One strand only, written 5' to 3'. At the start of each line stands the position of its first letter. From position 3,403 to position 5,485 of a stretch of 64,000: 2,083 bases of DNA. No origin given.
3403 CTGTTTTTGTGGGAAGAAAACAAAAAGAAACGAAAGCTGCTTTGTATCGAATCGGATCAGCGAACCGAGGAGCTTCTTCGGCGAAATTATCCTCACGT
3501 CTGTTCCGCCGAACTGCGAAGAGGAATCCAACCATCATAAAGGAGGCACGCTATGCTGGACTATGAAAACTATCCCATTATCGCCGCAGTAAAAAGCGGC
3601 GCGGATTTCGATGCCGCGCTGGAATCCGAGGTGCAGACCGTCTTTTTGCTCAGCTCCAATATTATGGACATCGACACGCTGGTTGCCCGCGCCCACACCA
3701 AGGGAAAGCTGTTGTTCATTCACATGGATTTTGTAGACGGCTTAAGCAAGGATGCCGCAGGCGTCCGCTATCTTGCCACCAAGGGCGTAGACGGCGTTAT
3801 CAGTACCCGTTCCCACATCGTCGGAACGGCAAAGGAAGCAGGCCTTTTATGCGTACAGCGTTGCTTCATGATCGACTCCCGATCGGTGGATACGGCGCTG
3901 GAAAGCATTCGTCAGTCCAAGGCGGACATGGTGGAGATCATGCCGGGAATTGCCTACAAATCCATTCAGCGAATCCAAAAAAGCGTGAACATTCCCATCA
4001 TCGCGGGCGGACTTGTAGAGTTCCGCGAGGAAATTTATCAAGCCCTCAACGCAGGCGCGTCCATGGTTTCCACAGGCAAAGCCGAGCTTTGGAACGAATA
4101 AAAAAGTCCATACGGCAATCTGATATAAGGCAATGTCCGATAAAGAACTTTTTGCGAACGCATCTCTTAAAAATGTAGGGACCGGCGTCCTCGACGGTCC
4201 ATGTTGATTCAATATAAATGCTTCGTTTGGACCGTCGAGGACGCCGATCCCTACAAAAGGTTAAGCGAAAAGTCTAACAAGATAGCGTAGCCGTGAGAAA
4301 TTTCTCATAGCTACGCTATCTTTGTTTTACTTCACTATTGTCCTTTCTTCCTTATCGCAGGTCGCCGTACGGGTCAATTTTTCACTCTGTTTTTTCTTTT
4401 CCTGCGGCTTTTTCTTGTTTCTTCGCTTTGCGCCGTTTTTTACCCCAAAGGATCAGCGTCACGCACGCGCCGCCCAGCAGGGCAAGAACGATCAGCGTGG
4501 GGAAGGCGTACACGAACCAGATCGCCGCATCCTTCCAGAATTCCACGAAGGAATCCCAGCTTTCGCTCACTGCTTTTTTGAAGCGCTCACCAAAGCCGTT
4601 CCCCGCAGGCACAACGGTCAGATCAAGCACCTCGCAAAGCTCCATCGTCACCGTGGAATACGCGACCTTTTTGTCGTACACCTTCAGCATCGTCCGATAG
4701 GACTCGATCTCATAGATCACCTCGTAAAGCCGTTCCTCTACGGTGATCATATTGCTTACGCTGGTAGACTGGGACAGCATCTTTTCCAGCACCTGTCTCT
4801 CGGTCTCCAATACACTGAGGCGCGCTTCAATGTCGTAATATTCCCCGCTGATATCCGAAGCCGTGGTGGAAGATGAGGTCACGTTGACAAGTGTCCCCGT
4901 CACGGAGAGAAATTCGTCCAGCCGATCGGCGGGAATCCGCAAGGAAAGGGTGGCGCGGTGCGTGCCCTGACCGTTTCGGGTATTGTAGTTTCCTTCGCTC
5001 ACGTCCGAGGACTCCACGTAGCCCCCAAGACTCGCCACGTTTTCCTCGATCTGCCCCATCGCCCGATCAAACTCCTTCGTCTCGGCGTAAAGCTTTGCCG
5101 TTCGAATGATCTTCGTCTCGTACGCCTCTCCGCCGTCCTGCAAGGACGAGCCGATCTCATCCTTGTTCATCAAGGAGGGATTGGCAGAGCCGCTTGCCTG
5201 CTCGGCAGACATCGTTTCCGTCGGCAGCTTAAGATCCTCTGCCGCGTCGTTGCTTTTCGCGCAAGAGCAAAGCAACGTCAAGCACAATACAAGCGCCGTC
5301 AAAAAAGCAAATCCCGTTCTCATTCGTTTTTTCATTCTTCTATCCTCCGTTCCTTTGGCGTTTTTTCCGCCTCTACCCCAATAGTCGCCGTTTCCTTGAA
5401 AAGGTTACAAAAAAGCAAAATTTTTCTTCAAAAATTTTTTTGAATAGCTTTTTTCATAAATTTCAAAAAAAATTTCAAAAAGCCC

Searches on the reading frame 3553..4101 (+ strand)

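Call 62: search_protein_families(library=pfam, proteins=[window:3553-4101:+], max_evalue=0.001)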
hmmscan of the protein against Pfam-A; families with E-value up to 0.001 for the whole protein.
window:3553-4101:+ (182 aa): 1 family
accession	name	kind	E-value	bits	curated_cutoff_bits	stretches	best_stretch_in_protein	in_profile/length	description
PF04309.18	G3P_antiterm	-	2.2e-61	206.7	27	1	9-180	1-173/173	Glycerol-3-phosphate responsive antiterminator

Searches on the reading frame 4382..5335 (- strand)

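Call 62: search_protein_families(library=pfam, proteins=[window:4382-5335:-], max_evalue=0.001)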
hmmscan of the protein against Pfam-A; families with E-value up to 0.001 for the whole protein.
window:4382-5335:- (317 aa): 1 family
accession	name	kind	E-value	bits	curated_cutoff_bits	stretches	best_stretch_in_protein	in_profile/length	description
PF14257.11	DUF4349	-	4.7e-59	199.7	27.7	1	75-291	2-211/213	Domain of unknown function (DUF4349)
